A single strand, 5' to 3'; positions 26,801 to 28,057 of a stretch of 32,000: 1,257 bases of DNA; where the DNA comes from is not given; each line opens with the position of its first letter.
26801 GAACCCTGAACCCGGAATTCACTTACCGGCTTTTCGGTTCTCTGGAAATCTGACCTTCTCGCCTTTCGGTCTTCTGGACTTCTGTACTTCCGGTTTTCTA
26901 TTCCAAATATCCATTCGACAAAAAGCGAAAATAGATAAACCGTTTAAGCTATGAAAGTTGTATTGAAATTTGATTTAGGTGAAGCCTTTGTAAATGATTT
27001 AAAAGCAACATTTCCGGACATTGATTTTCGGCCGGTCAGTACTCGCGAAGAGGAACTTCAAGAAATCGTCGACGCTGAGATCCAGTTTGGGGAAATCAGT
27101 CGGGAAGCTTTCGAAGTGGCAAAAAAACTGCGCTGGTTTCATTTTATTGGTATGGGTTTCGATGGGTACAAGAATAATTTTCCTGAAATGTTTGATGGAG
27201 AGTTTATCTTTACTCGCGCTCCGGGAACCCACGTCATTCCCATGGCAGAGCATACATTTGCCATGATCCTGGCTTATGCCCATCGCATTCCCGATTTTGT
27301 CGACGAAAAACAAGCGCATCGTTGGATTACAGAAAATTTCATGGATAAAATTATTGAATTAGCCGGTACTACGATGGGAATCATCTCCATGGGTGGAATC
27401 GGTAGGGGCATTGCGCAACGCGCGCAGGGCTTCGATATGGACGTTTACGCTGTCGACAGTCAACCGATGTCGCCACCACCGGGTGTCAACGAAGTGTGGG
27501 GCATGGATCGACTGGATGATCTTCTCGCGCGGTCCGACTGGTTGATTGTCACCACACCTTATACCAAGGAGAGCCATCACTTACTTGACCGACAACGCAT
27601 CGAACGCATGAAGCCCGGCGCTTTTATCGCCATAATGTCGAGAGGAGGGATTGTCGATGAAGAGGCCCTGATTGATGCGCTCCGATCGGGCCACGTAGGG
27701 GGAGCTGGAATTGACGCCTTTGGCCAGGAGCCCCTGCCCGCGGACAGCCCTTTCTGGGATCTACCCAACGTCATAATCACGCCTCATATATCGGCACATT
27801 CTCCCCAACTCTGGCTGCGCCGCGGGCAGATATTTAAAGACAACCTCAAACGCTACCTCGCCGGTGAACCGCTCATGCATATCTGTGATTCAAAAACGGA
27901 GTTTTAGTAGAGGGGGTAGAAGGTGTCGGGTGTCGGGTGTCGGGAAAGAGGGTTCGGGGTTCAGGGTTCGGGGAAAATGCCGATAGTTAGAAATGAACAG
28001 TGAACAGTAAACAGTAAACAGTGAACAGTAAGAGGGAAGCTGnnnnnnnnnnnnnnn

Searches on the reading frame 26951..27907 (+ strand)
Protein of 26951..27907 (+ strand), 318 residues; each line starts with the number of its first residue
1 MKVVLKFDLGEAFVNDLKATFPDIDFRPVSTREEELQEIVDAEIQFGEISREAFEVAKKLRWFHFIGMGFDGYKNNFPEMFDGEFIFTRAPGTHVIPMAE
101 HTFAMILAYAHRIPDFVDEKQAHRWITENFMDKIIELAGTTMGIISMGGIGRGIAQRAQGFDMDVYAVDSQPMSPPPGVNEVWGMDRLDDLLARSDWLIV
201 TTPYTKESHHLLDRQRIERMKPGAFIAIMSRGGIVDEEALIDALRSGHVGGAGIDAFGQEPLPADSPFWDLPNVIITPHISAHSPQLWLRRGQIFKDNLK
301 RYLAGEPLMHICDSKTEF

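Call 5: search_protein_families(library=pfam, proteins=[window:26951-27907:+])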
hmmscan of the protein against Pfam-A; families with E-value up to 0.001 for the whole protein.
window:26951-27907:+ (318 aa): 2 families
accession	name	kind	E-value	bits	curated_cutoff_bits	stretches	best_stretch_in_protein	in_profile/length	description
PF02826.25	2-Hacid_dh_C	-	9.4e-54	181.9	25.1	1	103-281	1-178/178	D-isomer specific 2-hydroxyacid dehydrogenase, NAD binding domain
PF00389.36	2-Hacid_dh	-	0.00034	20.7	24.6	1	19-308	17-129/134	D-isomer specific 2-hydroxyacid dehydrogenase, catalytic domain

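Call 74: find_homologous_proteins(query=window:26951-27904:+, max_evalue=1e-60)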
Query window:26951-27904:+ (318 aa): 822 proteins with E <= 1e-60 among 8000 candidates; the best 120 are listed.
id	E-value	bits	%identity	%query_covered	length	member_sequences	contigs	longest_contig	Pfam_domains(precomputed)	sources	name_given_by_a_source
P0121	3.6e-202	689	93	100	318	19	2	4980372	PF02826.26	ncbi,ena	-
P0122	7.1e-192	655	88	100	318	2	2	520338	PF00389.37,PF02826.26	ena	-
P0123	3.3e-191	653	88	100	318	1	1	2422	PF00389.37,PF02826.26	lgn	-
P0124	8.9e-185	632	82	100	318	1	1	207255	PF00389.37,PF02826.26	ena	-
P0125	6.7e-181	619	82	100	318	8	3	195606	PF02826.26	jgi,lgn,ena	-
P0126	9.0e-174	595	78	100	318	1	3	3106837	PF00389.37,PF02826.26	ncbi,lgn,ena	-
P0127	1.7e-149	516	66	100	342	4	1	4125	PF00670.28,PF02826.26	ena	-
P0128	3.1e-133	462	60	100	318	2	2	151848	PF00389.37,PF02826.26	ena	-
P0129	1.0e-132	460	60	100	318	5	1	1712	PF02826.26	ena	-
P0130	2.3e-131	456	60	100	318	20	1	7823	PF00389.37,PF02826.26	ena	-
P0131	1.2e-130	454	58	100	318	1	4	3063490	PF00389.37,PF02826.26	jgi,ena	jgi:phosphoglycerate dehydrogenase-like enzyme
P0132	5.9e-130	451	58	100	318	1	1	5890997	PF02826.26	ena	-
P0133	8.0e-130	451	58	100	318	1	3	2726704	PF02826.26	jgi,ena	jgi:phosphoglycerate dehydrogenase-like enzyme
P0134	2.1e-129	450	58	100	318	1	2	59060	PF00389.37,PF02826.26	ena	-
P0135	4.5e-129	448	58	100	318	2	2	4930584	PF00389.37,PF02826.26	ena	-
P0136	1.5e-128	447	58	100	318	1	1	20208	PF02826.26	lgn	-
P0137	2.2e-128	446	58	100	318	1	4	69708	PF00389.37,PF02826.26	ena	-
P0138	5.3e-128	445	57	100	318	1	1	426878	PF00389.37,PF02826.26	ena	-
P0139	1.5e-127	444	58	100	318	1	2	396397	PF00389.37,PF02826.26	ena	-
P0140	1.9e-127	443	56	100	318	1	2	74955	PF00389.37,PF02826.26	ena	-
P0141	3.2e-127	442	58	100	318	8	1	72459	PF00389.37,PF02826.26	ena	-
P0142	3.5e-127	442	58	100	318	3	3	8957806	PF00389.37,PF02826.26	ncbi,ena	-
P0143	3.7e-127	442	56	100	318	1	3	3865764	PF00389.37,PF02826.26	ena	-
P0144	4.8e-127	442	58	100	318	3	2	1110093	PF00389.37,PF02826.26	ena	-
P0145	5.3e-127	442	59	100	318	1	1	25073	PF02826.26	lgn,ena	-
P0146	1.6e-126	440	57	100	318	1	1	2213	PF00389.37,PF02826.26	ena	-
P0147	3.4e-126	439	57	100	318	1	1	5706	PF00389.37,PF02826.26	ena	-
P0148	9.6e-126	438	59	99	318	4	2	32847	PF02826.26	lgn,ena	-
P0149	1.3e-124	434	56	100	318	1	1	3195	PF02826.26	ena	-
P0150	3.1e-124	433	57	100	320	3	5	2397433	PF00389.37,PF02826.26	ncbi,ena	-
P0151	4.0e-124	432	56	100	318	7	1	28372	PF00389.37,PF02826.26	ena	-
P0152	6.7e-124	431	56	100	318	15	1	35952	PF00389.37,PF02826.26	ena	-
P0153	1.6e-123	430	56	100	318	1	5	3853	PF02826.26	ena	-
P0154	1.9e-123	430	55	100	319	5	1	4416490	PF00389.37,PF02826.26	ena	-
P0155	6.0e-123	428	57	100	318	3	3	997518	PF00389.37,PF02826.26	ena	-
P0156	1.2e-122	427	57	100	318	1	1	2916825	PF00389.37,PF02826.26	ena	-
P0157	1.2e-122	427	56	100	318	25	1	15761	PF00389.37,PF02826.26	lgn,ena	-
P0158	3.8e-122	426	56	100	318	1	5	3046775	PF00389.37,PF02826.26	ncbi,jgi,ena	jgi:phosphoglycerate dehydrogenase-like enzyme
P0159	6.2e-122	425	57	100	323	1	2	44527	PF02826.26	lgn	-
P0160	7.8e-122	425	56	100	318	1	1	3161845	PF00389.37,PF02826.26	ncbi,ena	-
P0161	1.0e-121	424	56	100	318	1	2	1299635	PF00389.37,PF02826.26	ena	-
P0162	2.7e-121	423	56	100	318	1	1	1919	PF00389.37,PF02826.26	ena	-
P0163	3.8e-121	422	56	100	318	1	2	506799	PF00389.37,PF02826.26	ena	-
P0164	6.8e-121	422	56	100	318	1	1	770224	PF00389.37,PF02826.26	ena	-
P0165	1.6e-120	420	56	100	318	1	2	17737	PF00389.37,PF02826.26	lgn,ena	-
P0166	1.8e-120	420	56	100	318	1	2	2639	PF02826.26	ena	-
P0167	2.9e-120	420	57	99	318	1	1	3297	PF00389.37,PF02826.26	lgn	-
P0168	3.6e-120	419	56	100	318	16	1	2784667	PF00389.37,PF02826.26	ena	-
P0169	3.9e-119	416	54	100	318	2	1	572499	PF00389.37,PF02826.26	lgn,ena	-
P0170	5.4e-119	415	54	100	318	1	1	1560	PF00389.37,PF02826.26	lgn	-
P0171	4.1e-118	412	54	100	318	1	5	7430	PF00389.37,PF02826.26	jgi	jgi:phosphoglycerate dehydrogenase-like enzyme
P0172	7.9e-118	412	54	100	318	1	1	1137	PF00389.37,PF02826.26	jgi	jgi:phosphoglycerate dehydrogenase-like enzyme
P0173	9.3e-118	411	55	99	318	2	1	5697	PF00389.37,PF02826.26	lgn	-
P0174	1.5e-117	411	55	100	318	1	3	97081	PF00389.37,PF02826.26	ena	-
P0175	2.0e-117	410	55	100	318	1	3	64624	PF02826.26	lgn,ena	-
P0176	2.0e-117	410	54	100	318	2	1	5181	PF00389.37,PF02826.26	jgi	jgi:phosphoglycerate dehydrogenase-like enzyme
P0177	2.1e-117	410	55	100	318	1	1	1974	PF02826.26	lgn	-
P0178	2.2e-117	410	53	100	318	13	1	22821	PF00389.37,PF02826.26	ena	-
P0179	2.8e-117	410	55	99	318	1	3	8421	PF02826.26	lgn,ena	-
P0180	4.3e-117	409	54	99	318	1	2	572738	PF02826.26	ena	-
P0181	5.2e-117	409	53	100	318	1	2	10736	PF00389.37,PF02826.26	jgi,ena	jgi:phosphoglycerate dehydrogenase-like enzyme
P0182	9.9e-117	408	53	100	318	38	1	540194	PF00389.37,PF02826.26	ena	-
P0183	1.5e-116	407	54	99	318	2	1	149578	PF00389.37,PF02826.26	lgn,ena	-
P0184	1.9e-116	407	55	100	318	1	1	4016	PF00389.37,PF02826.26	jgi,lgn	jgi:phosphoglycerate dehydrogenase-like enzyme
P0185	4.6e-116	406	53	99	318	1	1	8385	PF00389.37,PF02826.26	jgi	-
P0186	5.3e-116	406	54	100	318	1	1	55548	PF02826.26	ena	-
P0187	6.7e-116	405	54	100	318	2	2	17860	PF00389.37,PF02826.26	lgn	-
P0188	9.8e-116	405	54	100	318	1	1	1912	PF00389.37,PF02826.26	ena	-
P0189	3.1e-115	403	53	100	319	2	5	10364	PF02826.26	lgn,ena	-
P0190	3.7e-115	403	52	100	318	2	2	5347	PF02826.26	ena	-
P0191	9.3e-115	401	53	99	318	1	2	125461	PF00389.37,PF02826.26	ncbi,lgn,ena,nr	ncbi:MAG: D-2-hydroxyacid dehydrogenase [Acidobacteriota bacterium]|nr:D-2-hydroxyacid dehydrogenase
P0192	2.8e-114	400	54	99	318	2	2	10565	PF00389.37,PF02826.26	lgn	-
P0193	4.9e-114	399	54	98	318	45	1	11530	PF00389.37,PF02826.26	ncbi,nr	ncbi:MAG: D-2-hydroxyacid dehydrogenase [Gemmatimonadota bacterium]|nr:D-2-hydroxyacid dehydrogenase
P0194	5.4e-114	399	53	100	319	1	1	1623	PF02826.26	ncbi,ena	-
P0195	7.6e-114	398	56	100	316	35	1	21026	PF02826.26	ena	-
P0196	2.1e-113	397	53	98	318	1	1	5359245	PF00389.37,PF02826.26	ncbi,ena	-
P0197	5.5e-113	396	53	98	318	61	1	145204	PF00389.37,PF02826.26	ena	-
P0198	1.3e-112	394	53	100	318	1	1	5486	PF00389.37,PF02826.26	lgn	-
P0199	3.9e-112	393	50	100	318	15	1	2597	PF02826.26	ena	-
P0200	1.9e-111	391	53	98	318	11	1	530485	PF02826.26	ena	-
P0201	1.6e-110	387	52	98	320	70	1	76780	PF00389.37,PF02826.26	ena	-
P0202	5.9e-110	386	51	100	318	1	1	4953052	PF02826.26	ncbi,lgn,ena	-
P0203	5.6e-109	382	51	98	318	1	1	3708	PF02826.26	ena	-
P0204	8.7e-109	382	51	98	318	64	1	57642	PF00389.37,PF02826.26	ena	-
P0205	1.1e-108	381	52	98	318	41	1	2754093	PF02826.26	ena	-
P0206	1.1e-108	381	52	98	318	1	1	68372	PF02826.26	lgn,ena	-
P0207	1.2e-107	378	51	98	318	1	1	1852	PF00389.37,PF02826.26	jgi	-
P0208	1.6e-107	378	52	99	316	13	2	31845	PF02826.26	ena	-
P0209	3.0e-107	377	51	100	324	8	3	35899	PF00389.37,PF02826.26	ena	-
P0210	3.7e-107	376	51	98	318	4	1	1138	PF00389.37,PF02826.26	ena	-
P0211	9.6e-107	375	51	100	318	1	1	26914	PF00389.37,PF02826.26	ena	-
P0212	8.9e-106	372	50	98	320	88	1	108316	PF00389.37,PF02826.26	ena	-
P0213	5.4e-105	369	50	100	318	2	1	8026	PF00389.37,PF02826.26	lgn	-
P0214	6.2e-105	369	50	98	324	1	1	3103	PF00389.37,PF02826.26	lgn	-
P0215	1.4e-104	368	48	100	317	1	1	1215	PF00389.37,PF02826.26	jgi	jgi:phosphoglycerate dehydrogenase-like enzyme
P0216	1.8e-104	368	51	100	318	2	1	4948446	PF02826.26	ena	-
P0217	2.3e-104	367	51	100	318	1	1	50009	PF00389.37,PF02826.26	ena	-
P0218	4.2e-104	366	51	100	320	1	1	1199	PF00389.37,PF02826.26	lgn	-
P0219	5.6e-104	366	50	97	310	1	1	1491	PF02826.26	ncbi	-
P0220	6.1e-104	366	50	100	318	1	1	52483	PF00389.37,PF02826.26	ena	-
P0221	7.7e-104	366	50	100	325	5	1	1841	PF02826.26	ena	-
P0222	4.0e-103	363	49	97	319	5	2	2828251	PF02826.26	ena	-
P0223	1.2e-102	362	47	100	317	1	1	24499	PF00389.37,PF02826.26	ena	-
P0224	1.8e-102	361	48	100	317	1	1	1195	PF00389.37,PF02826.26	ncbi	-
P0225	2.1e-102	361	48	100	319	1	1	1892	PF00389.37,PF02826.26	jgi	jgi:phosphoglycerate dehydrogenase-like enzyme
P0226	4.8e-102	360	48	100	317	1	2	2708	PF00389.37,PF02826.26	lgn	-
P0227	6.5e-102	359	49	100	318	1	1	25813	PF00389.37,PF02826.26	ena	-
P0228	1.0e-101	359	51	99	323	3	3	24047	PF02826.26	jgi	jgi:phosphoglycerate dehydrogenase-like enzyme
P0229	3.3e-101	357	50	100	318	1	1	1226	PF00389.37,PF02826.26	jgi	jgi:phosphoglycerate dehydrogenase-like enzyme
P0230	4.4e-101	356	47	100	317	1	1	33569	PF00389.37,PF02826.26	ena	-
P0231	4.8e-101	356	50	100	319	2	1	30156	PF02826.26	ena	-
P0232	6.9e-101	356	48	100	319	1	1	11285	PF00389.37,PF02826.26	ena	-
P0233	8.6e-101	356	48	100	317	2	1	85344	PF00389.37,PF02826.26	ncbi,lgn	-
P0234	1.1e-100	355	48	100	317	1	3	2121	PF00389.37,PF02826.26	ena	-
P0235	2.1e-100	354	49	100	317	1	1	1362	PF02826.26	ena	-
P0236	4.5e-100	353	48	96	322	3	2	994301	PF02826.26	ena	-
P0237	6.3e-100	353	49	100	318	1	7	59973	PF00389.37,PF02826.26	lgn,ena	-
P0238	1.9e-99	351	48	100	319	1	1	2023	PF00389.37,PF02826.26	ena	-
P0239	1.9e-99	351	50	100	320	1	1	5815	PF02826.26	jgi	jgi:phosphoglycerate dehydrogenase-like enzyme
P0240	3.1e-99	350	49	100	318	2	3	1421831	PF00389.37,PF02826.26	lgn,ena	-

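Call 76: find_encoding_contigs(protein=P0121, flank=3500, max_places=3)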
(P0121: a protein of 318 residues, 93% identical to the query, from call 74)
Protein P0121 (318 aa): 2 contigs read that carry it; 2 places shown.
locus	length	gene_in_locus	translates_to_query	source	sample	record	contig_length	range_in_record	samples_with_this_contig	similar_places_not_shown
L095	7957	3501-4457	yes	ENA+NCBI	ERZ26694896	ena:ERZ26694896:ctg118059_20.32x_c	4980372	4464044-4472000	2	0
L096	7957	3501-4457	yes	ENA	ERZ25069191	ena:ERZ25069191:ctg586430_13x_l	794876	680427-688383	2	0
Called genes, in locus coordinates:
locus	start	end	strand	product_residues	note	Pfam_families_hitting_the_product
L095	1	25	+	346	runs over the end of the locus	PF04909:Amidohydro_2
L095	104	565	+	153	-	-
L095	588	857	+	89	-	-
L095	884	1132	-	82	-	-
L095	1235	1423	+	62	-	-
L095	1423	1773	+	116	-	-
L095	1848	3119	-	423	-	PF13088:BNR_2, PF02012:BNR (faint)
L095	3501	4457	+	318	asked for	PF02826:2-Hacid_dh_C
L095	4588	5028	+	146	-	PF05635:23S_rRNA_IVP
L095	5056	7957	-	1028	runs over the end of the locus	PF00873:ACR_tran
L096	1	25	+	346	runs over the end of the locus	PF04909:Amidohydro_2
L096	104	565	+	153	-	-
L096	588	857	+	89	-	-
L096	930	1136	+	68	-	-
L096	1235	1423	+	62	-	-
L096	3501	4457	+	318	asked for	PF02826:2-Hacid_dh_C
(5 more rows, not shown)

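Call 77: find_encoding_contigs(protein=P0122, flank=3500, max_places=3)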
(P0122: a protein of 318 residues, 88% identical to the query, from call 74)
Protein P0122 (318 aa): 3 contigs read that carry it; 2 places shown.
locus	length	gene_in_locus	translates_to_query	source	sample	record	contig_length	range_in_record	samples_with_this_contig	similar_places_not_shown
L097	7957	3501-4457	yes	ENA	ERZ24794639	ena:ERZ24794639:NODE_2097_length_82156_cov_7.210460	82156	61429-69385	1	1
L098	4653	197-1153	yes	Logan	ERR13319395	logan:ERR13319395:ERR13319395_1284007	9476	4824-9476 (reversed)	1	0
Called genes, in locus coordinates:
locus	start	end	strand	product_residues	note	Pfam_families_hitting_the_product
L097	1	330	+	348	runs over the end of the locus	PF04909:Amidohydro_2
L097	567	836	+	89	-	-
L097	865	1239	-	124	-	-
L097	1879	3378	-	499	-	PF13088:BNR_2, PF02012:BNR (faint)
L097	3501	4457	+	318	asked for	PF00389:2-Hacid_dh (weak), PF02826:2-Hacid_dh_C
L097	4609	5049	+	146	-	PF05635:23S_rRNA_IVP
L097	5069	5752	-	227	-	PF00873:ACR_tran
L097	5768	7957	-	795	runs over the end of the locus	PF00873:ACR_tran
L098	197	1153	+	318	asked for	PF00389:2-Hacid_dh (weak), PF02826:2-Hacid_dh_C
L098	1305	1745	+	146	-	PF05635:23S_rRNA_IVP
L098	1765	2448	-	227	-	PF00873:ACR_tran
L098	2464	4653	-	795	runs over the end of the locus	PF00873:ACR_tran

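Call 78: find_encoding_contigs(protein=P0124, flank=3500, max_places=3)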
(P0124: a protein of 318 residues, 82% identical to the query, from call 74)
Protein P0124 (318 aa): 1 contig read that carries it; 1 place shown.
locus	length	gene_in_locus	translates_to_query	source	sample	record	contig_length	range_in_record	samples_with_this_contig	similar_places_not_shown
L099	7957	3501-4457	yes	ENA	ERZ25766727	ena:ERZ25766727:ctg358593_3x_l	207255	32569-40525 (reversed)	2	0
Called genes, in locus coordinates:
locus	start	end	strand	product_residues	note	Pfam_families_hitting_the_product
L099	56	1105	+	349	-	PF04909:Amidohydro_2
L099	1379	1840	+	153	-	-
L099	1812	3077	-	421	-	PF02012:BNR (faint), PF13088:BNR_2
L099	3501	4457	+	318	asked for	PF00389:2-Hacid_dh (faint), PF02826:2-Hacid_dh_C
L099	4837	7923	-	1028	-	PF00873:ACR_tran, PF02355:SecD_SecF_C (faint)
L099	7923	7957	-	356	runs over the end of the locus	PF25917:BSH_RND (weak), PF25973:BSH_CzcB (faint), PF25876:HH_MFP_RND (weak), PF25885:HH_EMRA (faint), PF25954:Beta-barrel_RND_2 (weak), PF25989:YknX_C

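Call 83: find_encoding_contigs(protein=P0125, flank=2500, max_places=3)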
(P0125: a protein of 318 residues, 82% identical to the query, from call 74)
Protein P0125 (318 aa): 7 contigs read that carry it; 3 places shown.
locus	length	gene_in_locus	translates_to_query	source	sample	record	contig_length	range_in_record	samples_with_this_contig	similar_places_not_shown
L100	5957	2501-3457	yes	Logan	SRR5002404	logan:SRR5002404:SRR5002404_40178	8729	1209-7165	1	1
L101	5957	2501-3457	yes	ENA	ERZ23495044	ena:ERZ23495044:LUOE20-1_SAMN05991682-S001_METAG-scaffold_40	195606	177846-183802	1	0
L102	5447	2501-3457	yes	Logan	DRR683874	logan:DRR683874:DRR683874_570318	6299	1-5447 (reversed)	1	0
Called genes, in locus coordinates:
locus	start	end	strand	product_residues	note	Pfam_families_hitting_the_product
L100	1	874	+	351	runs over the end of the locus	PF04909:Amidohydro_2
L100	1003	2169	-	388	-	PF13088:BNR_2, PF02012:BNR (faint)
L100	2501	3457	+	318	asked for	PF02826:2-Hacid_dh_C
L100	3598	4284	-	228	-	-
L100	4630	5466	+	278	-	PF00106:adh_short, PF08659:KR (faint), PF13561:adh_short_C2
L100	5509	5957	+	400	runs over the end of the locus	PF02746:MR_MLE_N, PF13378:MR_MLE_C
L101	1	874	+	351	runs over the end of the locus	PF04909:Amidohydro_2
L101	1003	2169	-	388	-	PF13088:BNR_2, PF02012:BNR (faint)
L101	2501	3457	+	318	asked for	PF02826:2-Hacid_dh_C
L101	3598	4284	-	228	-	-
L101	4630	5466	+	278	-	PF00106:adh_short, PF08659:KR (faint), PF13561:adh_short_C2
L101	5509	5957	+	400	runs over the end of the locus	PF02746:MR_MLE_N, PF13378:MR_MLE_C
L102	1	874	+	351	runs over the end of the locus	PF04909:Amidohydro_2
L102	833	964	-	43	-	-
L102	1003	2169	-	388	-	PF13088:BNR_2, PF02012:BNR (faint)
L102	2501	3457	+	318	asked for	PF02826:2-Hacid_dh_C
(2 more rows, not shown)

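Call 84: find_encoding_contigs(protein=P0126, flank=2500, max_places=3)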
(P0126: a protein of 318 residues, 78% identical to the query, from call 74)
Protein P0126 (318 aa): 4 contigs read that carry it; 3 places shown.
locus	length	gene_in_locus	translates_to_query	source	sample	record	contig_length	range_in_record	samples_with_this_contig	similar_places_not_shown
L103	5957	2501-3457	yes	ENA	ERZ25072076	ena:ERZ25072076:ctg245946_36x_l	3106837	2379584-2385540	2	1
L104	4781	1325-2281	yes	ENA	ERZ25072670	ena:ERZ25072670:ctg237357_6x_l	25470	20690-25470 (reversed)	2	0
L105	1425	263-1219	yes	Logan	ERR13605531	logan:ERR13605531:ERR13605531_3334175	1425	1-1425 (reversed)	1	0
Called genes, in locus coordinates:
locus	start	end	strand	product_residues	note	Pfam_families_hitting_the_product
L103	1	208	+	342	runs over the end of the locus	PF01408:GFO_IDH_MocA, PF22725:GFO_IDH_MocA_C3 (weak), PF02894:GFO_IDH_MocA_C (faint)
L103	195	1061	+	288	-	PF04909:Amidohydro_2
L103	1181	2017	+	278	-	PF00106:adh_short, PF08659:KR (weak), PF13561:adh_short_C2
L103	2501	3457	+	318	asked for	PF00389:2-Hacid_dh, PF02826:2-Hacid_dh_C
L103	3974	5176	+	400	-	PF02746:MR_MLE_N, PF13378:MR_MLE_C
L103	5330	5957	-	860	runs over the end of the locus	PF24996:NANM, PF01344:Kelch_1 (faint), PF13415:Beta-prop_FBX42 (weak), PF24681:Kelch_KLHDC2_KLHL20_DRC7, PF24681:Kelch_KLHDC2_KLHL20_DRC7, PF24981:Beta-prop_ATRN-LZTR1, PF24996:NANM, PF00474:SSF, +2 more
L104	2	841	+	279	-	?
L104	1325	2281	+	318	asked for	PF00389:2-Hacid_dh, PF02826:2-Hacid_dh_C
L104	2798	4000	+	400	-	PF02746:MR_MLE_N, PF13378:MR_MLE_C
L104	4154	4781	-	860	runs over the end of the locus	PF24996:NANM, PF01344:Kelch_1 (faint), PF13415:Beta-prop_FBX42 (weak), PF24681:Kelch_KLHDC2_KLHL20_DRC7, PF24681:Kelch_KLHDC2_KLHL20_DRC7, PF24981:Beta-prop_ATRN-LZTR1, PF24996:NANM, PF00474:SSF, +2 more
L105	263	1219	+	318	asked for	PF00389:2-Hacid_dh, PF02826:2-Hacid_dh_C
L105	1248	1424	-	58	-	?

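Call 85: find_encoding_contigs(protein=P0128, flank=2500, max_places=2)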
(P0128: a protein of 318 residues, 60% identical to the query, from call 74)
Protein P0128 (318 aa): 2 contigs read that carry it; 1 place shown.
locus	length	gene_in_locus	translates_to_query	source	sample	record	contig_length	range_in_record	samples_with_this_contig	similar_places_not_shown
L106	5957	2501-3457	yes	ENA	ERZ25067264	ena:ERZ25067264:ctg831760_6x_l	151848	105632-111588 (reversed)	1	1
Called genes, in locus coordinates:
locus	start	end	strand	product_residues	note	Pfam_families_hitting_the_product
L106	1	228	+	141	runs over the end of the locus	-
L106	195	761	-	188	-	-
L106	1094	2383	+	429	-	PF00155:Aminotran_1_2 (weak), PF01041:DegT_DnrJ_EryC1, PF01053:Cys_Met_Meta_PP, PF00266:Aminotran_5 (weak), PF01212:Beta_elim_lyase (weak)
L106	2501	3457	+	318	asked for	PF00389:2-Hacid_dh (weak), PF02826:2-Hacid_dh_C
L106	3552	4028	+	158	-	PF13384:HTH_23 (weak), PF13518:HTH_28, PF13551:HTH_29, PF13565:HTH_32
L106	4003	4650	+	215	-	PF13358:DDE_3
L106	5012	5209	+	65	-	-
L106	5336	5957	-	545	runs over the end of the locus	PF20254:DMFA2_C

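Call 93: find_related_loci(query=L095:4588-5025:+, collection=metagenome_contigs, flank=2000)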
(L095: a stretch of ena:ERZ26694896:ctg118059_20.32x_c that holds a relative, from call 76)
Query L095:4588-5025:+ (146 aa) in metagenome_contigs; peptide patterns used: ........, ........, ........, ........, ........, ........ (x = any residue, [..] = any of these).
600 stretches matched a pattern (row limit reached: there are more); 518 encode a relative of the query (tblastn E <= 1e-3); the best 80 are kept; 80 distinct loci.
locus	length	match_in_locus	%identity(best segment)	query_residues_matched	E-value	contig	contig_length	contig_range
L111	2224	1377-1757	78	1-127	5e-66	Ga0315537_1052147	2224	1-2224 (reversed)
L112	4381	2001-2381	77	1-127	2e-64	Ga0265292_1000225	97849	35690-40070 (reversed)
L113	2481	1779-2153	76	1-125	7e-65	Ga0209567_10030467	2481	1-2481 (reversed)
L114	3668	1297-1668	77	1-124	1e-63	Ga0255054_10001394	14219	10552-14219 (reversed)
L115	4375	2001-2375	78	1-125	7e-64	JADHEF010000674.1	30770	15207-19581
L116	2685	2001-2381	77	1-127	9e-64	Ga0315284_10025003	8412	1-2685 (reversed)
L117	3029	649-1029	77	1-127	1e-63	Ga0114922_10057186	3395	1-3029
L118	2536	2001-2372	79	1-124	4e-64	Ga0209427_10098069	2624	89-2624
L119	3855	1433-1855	70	1-141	2e-63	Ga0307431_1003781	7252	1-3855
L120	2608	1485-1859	77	1-125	7e-64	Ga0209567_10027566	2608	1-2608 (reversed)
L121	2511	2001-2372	78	1-124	4e-63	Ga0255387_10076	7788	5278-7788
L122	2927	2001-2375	77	1-125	5e-63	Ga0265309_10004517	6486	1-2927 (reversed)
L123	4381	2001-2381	77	1-126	3e-63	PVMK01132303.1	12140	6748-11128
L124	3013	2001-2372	75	1-124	6e-63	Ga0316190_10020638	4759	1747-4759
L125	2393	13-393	76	1-127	5e-63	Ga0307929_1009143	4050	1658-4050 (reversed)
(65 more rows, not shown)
